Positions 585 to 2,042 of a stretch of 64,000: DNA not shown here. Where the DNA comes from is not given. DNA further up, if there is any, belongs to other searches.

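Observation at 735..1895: PUA/EVE-like reader domain fused to a PD-(D/E)XK-like nuclease, encoded next to MTases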

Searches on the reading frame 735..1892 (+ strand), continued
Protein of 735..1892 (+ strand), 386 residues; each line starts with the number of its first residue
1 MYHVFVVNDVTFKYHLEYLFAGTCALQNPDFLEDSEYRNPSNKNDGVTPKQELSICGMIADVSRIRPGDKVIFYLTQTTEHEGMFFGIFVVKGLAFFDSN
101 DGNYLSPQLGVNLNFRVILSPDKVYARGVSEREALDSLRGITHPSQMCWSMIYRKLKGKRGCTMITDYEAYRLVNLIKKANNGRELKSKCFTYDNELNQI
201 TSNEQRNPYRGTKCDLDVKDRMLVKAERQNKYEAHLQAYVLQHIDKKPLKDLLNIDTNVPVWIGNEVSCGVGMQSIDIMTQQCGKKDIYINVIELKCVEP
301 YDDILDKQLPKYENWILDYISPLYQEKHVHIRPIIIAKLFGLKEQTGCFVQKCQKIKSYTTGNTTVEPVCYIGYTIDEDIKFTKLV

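Call 58: fold_search(model_id=the predicted structure, library=pdb)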
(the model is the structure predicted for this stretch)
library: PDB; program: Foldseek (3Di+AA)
matches with E <= 10: 657; with E <= 0.001: 4
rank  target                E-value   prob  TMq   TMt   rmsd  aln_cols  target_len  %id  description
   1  2hd9                  1.6e-05  1.00  0.26  0.62   5.6       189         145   15  Crystal structure of PH1033 from Pyrococcus horikoshii OT3 (released 2006-12-20)
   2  1wmm                  2.4e-05  1.00  0.28  0.71   5.3       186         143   16  Crystal structure of PH1033 from Pyrococcus horikoshii Ot3 (released 2005-08-23)
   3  2p5d                  6.7e-05  1.00  0.28  0.68   5.2       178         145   17  Crystal structure of MJECL36 from Methanocaldococcus jannaschii DSM 2661 (released 2007-09-18)
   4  2ar1                  3.1e-04  1.00  0.29  0.65   5.8       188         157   13  Structure of Hypothetical protein from Leishmania major (released 2005-08-30)
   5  2eve                  3.7e-03  1.00  0.26  0.59   6.5       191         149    9  X-Ray Crystal Structure of Protein PSPTO5229 from Pseudomonas syringae. Northeast Structural Genomics Consortium Target  (released 2005-11-08)
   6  2g2x_A                4.5e-03  1.00  0.26  0.58   7.8       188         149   11  X-Ray Crystal Structure Protein Q88CH6 from Pseudomonas putida. Northeast Structural Genomics Consortium Target PpR72. (released 2006-03-14)
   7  5j3e_A                8.0e-03  0.98  0.26  0.53   9.7       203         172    7  Crystal Structure of Human THYN1 protein in complex with 5-methylcytosine containing DNA (released 2016-04-20)
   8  5j3e_B                9.1e-03  0.96  0.25  0.50  12.2       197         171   12  Crystal Structure of Human THYN1 protein in complex with 5-methylcytosine containing DNA (released 2016-04-20)
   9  7a1v_A                9.6e-03  0.93  0.18  0.40  10.0       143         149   14  Crystal structure of YTHDF2 in complex with m1A (released 2021-08-25)
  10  3eop_B                1.3e-02  0.99  0.28  0.59   7.8       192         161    9  Crystal Structure of the DUF55 domain of human thymocyte nuclear protein 1 (released 2009-09-29)
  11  3eop_A                1.5e-02  0.96  0.24  0.50  11.4       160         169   14  Crystal Structure of the DUF55 domain of human thymocyte nuclear protein 1 (released 2009-09-29)
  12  9qem_A                1.7e-02  0.97  0.25  0.58   5.0       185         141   10  Crystal structure of YTHDF2 in complex with compound 3 (AI-DF2-11) (released 2025-07-09)
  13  7r5w_A                1.7e-02  0.87  0.17  0.38   7.5       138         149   11  Crystal structure of YTHDF2 with compound YLI_DF_029 (released 2022-03-16)
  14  4dav_A                1.7e-02  0.54  0.19  0.28  14.5       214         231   11  The structure of Pyrococcus Furiosus SfsA in complex with DNA (released 2014-10-01)
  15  7qkn_B                1.7e-02  0.44  0.18  0.31  14.5       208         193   12  Crystal structure of YTHDF1 YTH domain in complex with the ebsulfur derivative compound 7 (released 2022-11-23)
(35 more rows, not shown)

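Call 68: search_protein_representatives(alignment_id=A1)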
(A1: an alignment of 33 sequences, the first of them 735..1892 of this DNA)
Query: 33 sequences, 386 profile positions. Proteins with E-value up to 0.001 (for the whole library): 421; up to 1e-10: 251; up to 1e-30: 125. The best 150 are listed.
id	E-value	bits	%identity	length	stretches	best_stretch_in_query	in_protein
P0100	3.5e-159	546.3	-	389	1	1-384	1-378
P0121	2.7e-140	484.2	-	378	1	2-381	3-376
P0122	1.0e-139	482.2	-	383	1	1-385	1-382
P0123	5.0e-134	463.5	-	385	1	2-379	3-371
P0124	2.9e-132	457.7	-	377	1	1-385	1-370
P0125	3.3e-132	457.5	-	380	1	1-384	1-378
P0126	1.3e-129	449.0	-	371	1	2-385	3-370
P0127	4.7e-128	443.8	-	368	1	1-383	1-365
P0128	1.3e-124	432.5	-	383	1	2-384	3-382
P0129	3.1e-122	424.7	-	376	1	1-383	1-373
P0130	3.3e-120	418.0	-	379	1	1-385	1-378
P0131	7.2e-118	410.3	-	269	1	119-385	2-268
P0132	7.2e-115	400.4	-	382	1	1-381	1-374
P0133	1.6e-112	392.8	-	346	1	1-344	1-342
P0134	2.8e-112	391.9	-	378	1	1-385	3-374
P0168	2.7e-74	266.9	-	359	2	56-385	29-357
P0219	4.7e-39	150.9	-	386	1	2-320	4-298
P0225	2.5e-37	145.2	-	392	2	61-320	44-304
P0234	7.1e-34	133.8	-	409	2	51-364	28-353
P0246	1.1e-29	120.0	-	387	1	2-323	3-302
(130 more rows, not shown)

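Call 69: find_encoding_contigs(protein=P0168, flank=6000, max_places=3)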
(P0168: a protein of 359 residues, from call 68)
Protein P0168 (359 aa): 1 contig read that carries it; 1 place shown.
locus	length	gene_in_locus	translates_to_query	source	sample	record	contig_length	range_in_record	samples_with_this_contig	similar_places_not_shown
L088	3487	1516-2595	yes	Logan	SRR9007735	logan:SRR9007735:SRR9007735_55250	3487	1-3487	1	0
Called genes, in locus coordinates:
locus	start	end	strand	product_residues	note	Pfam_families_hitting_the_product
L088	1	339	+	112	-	?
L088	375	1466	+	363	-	-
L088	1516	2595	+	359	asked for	-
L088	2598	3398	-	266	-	PF01555:N6_N4_Mtase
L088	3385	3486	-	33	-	?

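Call 70: find_encoding_contigs(protein=P0234, flank=6000, max_places=3)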
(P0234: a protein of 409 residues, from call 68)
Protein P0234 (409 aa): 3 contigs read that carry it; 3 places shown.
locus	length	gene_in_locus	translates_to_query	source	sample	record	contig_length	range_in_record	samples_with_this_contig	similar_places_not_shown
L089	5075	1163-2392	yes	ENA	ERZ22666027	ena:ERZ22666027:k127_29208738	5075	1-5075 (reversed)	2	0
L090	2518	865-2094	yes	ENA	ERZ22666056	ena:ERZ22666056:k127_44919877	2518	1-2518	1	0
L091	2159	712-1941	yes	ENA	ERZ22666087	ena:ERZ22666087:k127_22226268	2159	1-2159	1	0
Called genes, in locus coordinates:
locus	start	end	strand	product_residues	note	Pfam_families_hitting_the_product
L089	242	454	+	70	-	PF13560:HTH_31, PF12844:HTH_19 (weak), PF01381:HTH_3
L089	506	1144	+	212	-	PF05315:ICEA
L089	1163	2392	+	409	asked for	-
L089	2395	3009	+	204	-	-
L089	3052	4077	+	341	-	PF01555:N6_N4_Mtase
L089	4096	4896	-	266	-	-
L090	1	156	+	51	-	?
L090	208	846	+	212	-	PF05315:ICEA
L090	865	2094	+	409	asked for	-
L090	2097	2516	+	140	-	?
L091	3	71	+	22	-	?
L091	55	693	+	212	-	PF05315:ICEA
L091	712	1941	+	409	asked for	-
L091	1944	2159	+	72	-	?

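Call 71: find_encoding_contigs(protein=P0246, flank=6000, max_places=2)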
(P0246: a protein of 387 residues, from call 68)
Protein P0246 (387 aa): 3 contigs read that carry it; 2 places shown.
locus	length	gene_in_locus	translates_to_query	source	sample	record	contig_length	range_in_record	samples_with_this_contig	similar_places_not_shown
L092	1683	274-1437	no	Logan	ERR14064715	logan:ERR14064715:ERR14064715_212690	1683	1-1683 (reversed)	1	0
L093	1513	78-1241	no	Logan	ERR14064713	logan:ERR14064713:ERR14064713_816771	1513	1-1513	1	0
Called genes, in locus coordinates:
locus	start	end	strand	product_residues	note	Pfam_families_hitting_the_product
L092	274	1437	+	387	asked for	-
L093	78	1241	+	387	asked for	-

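Call 72: find_encoding_contigs(protein=P0219, flank=6000, max_places=2)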
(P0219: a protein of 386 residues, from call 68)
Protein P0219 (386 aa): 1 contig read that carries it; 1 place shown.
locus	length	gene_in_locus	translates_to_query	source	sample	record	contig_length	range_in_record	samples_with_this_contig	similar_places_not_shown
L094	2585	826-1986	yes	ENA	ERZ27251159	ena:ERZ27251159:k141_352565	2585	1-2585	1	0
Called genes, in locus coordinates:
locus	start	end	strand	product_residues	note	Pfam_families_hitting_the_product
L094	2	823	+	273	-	?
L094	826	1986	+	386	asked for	-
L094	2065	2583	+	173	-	?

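Call 73: find_encoding_contigs(protein=P0225, flank=6000, max_places=2)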
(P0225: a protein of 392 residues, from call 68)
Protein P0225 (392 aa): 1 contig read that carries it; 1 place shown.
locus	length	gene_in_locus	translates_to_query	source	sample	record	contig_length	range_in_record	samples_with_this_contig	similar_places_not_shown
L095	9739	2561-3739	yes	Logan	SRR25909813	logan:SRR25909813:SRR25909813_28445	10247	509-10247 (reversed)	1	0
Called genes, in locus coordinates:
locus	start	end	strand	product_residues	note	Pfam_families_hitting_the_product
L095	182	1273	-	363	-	PF02086:MethyltransfD12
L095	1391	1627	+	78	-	PF12844:HTH_19 (faint), PF13560:HTH_31, PF01381:HTH_3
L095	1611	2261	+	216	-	PF05315:ICEA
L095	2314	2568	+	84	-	PF05315:ICEA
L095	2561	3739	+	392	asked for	-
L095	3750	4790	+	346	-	PF01555:N6_N4_Mtase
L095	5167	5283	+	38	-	-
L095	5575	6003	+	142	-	PF02963:EcoRI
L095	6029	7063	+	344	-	PF13651:EcoRI_methylase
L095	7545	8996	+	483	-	PF00999:Na_H_Exchanger, PF02080:TrkA_C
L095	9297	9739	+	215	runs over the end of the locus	PF00485:PRK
